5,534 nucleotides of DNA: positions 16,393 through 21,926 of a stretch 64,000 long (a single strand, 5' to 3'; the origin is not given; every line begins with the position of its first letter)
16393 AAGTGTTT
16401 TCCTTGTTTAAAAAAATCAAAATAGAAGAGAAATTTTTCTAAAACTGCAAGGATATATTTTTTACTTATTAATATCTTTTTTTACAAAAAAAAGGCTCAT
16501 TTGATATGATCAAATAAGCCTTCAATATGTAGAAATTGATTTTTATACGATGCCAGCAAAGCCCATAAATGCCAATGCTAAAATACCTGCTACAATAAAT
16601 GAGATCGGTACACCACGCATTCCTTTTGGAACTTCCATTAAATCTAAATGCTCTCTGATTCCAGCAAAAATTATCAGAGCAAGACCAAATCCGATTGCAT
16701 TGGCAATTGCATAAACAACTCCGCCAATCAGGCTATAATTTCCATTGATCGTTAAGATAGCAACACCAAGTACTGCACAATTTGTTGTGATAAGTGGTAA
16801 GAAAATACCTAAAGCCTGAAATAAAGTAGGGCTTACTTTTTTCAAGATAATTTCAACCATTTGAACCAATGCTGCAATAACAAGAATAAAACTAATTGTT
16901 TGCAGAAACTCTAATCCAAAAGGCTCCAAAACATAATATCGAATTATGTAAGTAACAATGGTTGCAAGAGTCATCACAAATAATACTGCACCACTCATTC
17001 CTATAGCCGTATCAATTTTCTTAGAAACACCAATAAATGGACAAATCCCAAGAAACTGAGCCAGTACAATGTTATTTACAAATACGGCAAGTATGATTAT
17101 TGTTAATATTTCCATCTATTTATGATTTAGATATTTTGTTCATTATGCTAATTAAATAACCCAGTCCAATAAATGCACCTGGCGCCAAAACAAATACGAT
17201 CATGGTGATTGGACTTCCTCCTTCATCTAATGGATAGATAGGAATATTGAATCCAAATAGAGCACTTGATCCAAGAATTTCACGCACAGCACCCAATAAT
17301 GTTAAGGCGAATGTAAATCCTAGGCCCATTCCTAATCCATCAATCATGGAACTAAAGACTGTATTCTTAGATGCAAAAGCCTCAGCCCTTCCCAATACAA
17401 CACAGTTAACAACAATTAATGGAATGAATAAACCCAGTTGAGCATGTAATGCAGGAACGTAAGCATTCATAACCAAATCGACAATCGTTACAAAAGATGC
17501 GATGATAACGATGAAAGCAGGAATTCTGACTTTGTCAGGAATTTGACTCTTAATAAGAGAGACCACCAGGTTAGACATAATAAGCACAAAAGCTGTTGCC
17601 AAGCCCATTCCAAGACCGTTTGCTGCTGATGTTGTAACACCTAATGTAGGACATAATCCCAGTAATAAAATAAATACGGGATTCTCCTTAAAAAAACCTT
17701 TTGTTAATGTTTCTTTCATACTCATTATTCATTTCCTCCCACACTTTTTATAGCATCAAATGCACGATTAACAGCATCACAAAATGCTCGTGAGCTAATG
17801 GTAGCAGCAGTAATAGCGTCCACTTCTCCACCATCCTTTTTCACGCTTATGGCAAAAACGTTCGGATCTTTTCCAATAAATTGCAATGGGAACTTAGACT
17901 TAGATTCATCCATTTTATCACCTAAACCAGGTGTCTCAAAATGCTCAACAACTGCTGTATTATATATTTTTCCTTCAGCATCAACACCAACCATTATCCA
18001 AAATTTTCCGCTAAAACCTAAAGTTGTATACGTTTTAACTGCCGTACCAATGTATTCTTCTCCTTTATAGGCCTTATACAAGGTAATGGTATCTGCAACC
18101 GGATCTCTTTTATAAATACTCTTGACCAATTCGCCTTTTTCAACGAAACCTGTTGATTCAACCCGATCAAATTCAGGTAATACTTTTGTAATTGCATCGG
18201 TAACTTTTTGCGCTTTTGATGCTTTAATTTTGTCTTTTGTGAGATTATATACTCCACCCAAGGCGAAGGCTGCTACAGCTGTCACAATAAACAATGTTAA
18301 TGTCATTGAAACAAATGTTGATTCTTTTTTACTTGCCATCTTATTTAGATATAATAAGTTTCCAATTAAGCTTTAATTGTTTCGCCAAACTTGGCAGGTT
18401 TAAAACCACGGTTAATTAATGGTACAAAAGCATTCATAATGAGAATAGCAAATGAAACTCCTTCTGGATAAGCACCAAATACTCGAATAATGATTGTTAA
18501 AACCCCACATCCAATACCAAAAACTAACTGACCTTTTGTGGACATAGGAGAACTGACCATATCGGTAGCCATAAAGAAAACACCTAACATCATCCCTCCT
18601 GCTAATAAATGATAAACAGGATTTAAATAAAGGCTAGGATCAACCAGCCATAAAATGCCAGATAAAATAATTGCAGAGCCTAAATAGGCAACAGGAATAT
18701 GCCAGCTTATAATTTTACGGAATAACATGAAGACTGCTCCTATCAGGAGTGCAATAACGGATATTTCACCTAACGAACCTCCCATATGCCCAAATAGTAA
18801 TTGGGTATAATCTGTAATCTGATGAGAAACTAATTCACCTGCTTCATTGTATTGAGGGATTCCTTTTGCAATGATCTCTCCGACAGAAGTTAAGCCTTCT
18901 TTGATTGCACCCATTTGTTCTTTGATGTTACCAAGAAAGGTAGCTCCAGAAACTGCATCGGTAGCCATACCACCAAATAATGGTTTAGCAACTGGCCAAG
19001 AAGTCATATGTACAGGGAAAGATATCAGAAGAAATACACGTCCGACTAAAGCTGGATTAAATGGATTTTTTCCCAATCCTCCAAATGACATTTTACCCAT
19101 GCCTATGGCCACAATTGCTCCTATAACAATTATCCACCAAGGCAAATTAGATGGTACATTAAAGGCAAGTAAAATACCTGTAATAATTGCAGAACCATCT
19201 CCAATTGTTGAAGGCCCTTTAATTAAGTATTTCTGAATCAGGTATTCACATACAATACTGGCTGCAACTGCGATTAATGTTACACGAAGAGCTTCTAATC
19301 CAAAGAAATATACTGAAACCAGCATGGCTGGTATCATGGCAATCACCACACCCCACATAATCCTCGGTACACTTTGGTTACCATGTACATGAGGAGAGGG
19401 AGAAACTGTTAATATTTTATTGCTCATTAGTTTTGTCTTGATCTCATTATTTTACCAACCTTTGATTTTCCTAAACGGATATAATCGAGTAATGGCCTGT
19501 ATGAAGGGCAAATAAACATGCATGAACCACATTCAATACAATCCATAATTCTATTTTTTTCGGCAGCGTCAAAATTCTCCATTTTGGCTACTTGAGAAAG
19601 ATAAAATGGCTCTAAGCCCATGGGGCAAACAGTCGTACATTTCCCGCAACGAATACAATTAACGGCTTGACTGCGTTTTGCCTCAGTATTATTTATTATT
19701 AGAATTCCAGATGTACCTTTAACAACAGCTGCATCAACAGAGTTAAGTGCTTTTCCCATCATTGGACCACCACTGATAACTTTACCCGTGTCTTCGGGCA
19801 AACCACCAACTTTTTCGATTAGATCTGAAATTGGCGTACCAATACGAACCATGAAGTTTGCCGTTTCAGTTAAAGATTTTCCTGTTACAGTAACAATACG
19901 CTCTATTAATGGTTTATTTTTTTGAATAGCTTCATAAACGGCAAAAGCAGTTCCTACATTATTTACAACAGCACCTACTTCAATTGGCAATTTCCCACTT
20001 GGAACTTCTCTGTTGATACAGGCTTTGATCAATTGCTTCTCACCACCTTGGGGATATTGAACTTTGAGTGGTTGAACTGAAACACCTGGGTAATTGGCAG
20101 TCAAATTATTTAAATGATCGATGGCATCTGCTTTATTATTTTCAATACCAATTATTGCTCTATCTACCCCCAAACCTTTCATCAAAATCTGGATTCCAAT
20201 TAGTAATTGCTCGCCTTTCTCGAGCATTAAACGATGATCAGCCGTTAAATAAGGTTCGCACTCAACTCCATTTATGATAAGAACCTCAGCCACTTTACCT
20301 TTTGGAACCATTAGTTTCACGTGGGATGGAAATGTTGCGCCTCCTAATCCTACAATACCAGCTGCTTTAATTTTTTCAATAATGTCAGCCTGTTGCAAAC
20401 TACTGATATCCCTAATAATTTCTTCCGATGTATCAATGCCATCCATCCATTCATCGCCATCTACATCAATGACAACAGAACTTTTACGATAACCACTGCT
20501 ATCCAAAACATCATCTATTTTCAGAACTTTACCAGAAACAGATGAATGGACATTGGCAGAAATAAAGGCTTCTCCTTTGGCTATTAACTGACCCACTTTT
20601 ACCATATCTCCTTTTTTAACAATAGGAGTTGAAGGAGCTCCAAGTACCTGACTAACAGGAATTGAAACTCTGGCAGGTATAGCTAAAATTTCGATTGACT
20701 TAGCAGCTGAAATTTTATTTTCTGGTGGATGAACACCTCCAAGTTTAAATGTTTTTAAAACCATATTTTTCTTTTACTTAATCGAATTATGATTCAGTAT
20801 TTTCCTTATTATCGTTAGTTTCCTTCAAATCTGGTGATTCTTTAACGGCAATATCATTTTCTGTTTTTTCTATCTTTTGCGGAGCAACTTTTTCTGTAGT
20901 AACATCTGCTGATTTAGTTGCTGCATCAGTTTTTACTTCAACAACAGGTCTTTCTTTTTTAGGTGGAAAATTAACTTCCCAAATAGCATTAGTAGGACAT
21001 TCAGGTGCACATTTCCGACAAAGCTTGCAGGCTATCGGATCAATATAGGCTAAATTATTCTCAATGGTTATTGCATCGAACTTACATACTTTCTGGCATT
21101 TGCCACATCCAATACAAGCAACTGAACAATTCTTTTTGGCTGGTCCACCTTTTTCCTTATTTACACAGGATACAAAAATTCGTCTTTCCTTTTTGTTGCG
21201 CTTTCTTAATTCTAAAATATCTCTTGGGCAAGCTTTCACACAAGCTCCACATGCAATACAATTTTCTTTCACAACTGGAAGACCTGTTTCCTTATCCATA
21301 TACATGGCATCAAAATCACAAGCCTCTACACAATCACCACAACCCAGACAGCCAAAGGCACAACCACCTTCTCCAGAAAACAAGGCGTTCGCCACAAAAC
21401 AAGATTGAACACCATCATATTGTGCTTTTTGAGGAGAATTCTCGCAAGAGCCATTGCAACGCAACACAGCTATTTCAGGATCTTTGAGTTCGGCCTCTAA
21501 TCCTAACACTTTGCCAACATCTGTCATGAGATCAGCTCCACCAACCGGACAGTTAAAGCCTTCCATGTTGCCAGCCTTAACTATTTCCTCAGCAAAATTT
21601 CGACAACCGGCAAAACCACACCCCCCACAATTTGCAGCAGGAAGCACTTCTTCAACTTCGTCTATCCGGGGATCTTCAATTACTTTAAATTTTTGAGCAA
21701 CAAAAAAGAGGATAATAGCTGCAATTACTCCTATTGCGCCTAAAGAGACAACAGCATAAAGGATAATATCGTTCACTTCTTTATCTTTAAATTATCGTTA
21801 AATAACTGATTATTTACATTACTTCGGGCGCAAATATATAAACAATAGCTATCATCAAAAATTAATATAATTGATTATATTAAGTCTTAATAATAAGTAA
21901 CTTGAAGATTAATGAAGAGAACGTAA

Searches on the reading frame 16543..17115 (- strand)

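Call 20: search_protein_families(library=ncbifam, proteins=[window:16543-17115:-], max_evalue=1e-8)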
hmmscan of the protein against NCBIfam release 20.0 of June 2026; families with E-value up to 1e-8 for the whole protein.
window:16543-17115:- (190 aa): 11 families
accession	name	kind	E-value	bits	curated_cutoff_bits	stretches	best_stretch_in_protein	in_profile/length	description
TIGR01943.1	rnfA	subfamily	8.8e-82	274.1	229.3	1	1-190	1-190/190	RnfABCDGE type electron transport complex subunit A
NF003481.0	PRK05151.1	equivalog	2.7e-71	239.8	240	1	2-190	3-191/193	electron transport complex subunit RsxA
NF041835.1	rnfA_Methano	equivalog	8.7e-65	218.8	300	1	3-188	6-191/195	Rnf electron transport complex subunit RnfA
TIGR01940.1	nqrE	equivalog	5.9e-53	180.2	247.55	1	2-189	2-199/200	NADH:ubiquinone reductase (Na(+)-transporting) subunit E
NF002200.0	PRK01061.1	equivalog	2.5e-47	161.6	351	1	2-189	10-209/250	Na(+)-translocating NADH-quinone reductase subunit E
NF009108.0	PRK12456.1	equivalog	4.7e-42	144.4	398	1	3-189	5-197/199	Na(+)-translocating NADH-quinone reductase subunit E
NF009070.0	PRK12405.1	subfamily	1.7e-23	83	184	1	3-157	4-152/231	electron transport complex subunit RsxE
TIGR01948.1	rnfE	subfamily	2.1e-22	79.7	213.4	1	7-157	4-148/196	RnfABCDGE type electron transport complex subunit E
NF041839.1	rnfE_Methano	equivalog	7.6e-19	68.3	350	1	10-162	9-155/203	Rnf electron transport complex subunit RnfE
NF006777.0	PRK09292.1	equivalog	1.6e-18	67.2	235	1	5-157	9-155/209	NADH:ubiquinone reductase (Na(+)-transporting) subunit D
TIGR01939.1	nqrD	equivalog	1.2e-16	61.2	244.85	1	4-162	7-159/207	NADH:ubiquinone reductase (Na(+)-transporting) subunit D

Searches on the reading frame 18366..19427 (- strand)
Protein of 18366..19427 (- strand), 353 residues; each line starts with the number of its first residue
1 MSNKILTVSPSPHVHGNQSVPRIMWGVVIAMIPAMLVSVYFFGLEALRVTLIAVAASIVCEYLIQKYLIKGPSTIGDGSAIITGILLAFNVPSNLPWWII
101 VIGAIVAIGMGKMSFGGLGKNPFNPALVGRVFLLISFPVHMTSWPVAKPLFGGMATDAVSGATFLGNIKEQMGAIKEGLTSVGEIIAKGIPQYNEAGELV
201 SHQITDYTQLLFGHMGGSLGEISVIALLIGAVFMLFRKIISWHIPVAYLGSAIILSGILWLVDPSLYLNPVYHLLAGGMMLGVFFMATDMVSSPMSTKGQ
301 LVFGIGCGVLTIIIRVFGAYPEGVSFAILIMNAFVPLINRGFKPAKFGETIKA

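Call 20: search_protein_families(library=ncbifam, proteins=[window:18366-19427:-], max_evalue=1e-8)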
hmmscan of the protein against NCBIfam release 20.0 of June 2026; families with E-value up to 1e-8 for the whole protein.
window:18366-19427:- (353 aa): 6 families
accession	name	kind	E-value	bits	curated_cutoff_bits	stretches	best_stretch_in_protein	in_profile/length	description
TIGR01946.1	rnfD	subfamily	4.7e-111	371.3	207.05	1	11-349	1-327/327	RnfABCDGE type electron transport complex subunit D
NF002011.0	PRK00816.1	equivalog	7.9e-83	278.4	415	1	6-349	3-349/352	electron transport complex subunit RsxD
NF041838.1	rnfD_Methano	equivalog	3.1e-63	213.8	400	2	6-152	3-146/285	Rnf electron transport complex subunit RnfD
NF003756.0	PRK05349.1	equivalog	2.8e-55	187.9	414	1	80-339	151-389/406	NADH:ubiquinone reductase (Na(+)-transporting) subunit B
TIGR01937.1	nqrB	equivalog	2.2e-54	185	349.9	1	73-340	145-403/413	NADH:ubiquinone reductase (Na(+)-transporting) subunit B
NF002181.0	PRK01024.1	equivalog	1.4e-37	129.6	792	2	208-339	347-491/503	Na(+)-transporting NADH-quinone reductase subunit B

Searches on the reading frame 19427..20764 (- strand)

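Call 20: search_protein_families(library=ncbifam, proteins=[window:19427-20764:-], max_evalue=1e-8)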
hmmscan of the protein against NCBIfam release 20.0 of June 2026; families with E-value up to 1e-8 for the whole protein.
window:19427-20764:- (445 aa): 7 families
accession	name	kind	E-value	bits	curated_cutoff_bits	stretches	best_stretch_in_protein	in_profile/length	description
TIGR01945.1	rnfC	subfamily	5.3e-169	562.3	245.95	1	5-437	3-432/435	RnfABCDGE type electron transport complex subunit C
NF003454.1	PRK05035.1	equivalog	1.9e-140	469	345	1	9-442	8-441/556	electron transport complex subunit RsxC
NF041837.1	rnfC_Methano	equivalog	4e-72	243.4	650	2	249-438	240-428/438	Rnf electron transport complex subunit RnfC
TIGR04481.1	PR_assoc_PrdC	equivalog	7.3e-64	216.1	490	1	34-374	2-321/425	proline reductase-associated electron transfer protein PrdC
NF003761.0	PRK05352.1-4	equivalog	2.9e-18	65.8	450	1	30-342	29-314/449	Na(+)-translocating NADH-quinone reductase subunit A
TIGR01936.1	nqrA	equivalog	5.2e-13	48.7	321.05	1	30-362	26-330/446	NADH:ubiquinone reductase (Na(+)-transporting) subunit A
TIGR01959.1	nuoF_fam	equivalog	4.4e-11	41.8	558.65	1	119-219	29-131/410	NADH-quinone oxidoreductase subunit NuoF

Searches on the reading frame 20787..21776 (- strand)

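Call 20: search_protein_families(library=ncbifam, proteins=[window:20787-21776:-], max_evalue=1e-8)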
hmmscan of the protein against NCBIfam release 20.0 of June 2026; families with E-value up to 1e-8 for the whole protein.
window:20787-21776:- (329 aa): 20 families
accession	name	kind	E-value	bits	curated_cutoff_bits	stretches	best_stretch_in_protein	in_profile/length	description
NF005504.0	PRK07118.1-3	equivalog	2.5e-133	444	437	1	3-289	2-289/293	Fe-S cluster domain-containing protein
NF005503.0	PRK07118.1-2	equivalog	1.5e-67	227.9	252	2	5-231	2-224/292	RnfABCDGE type electron transport complex subunit B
NF005506.0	PRK07118.1-5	equivalog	1.7e-67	227.8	388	1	2-264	3-261/279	Fe-S cluster domain-containing protein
NF041836.1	rnfB_Methano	equivalog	2.9e-63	213.8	445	1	3-265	5-262/265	Rnf electron transport complex subunit RnfB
NF005505.0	PRK07118.1-4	equivalog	2e-62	211.1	378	1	2-265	4-262/265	Fe-S cluster domain-containing protein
TIGR01944.1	rnfB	subfamily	3.8e-33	114.6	68.7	1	5-98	4-95/190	RnfABCDGE type electron transport complex subunit B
NF003475.0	PRK05113.1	equivalog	1.9e-29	102.9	203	1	4-99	3-96/190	electron transport complex subunit RsxB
NF040770.1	hetero_SS_HdrA2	exception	2.7e-17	62.2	1100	1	220-276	578-634/777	CoB-CoM heterodisulfide reductase HdrA2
NF006446.0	PRK08764.1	equivalog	2.3e-16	60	220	0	38-97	9-67/139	Rnf electron transport complex subunit RnfB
NF045874.1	Vhu_polyferre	exception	2.8e-16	59.3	600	1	140-315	55-225/381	F420-non-reducing hydrogenase associated-polyferredoxin VhuB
NF005415.0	PRK06991.1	equivalog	2e-15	57.2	281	1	38-95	8-64/284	electron transport complex subunit RsxB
TIGR04105.1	FeFe_hydrog_B1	subfamily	9.7e-15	54.2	450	1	219-295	111-188/462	monomeric [FeFe] hydrogenase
NF038196.1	ferrodoxin_EFR1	subfamily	5e-13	49.6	75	0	142-199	185-240/242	EFR1 family ferrodoxin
NF045490.1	FdxA_Protbact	equivalog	2.2e-12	47.1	135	0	220-306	8-96/104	ferredoxin FdxA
NF043069.1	T4HPD_activ_SAM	equivalog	6.8e-12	45.4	425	0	220-265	52-97/299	trans-4-hydroxy-L-proline dehydratase activase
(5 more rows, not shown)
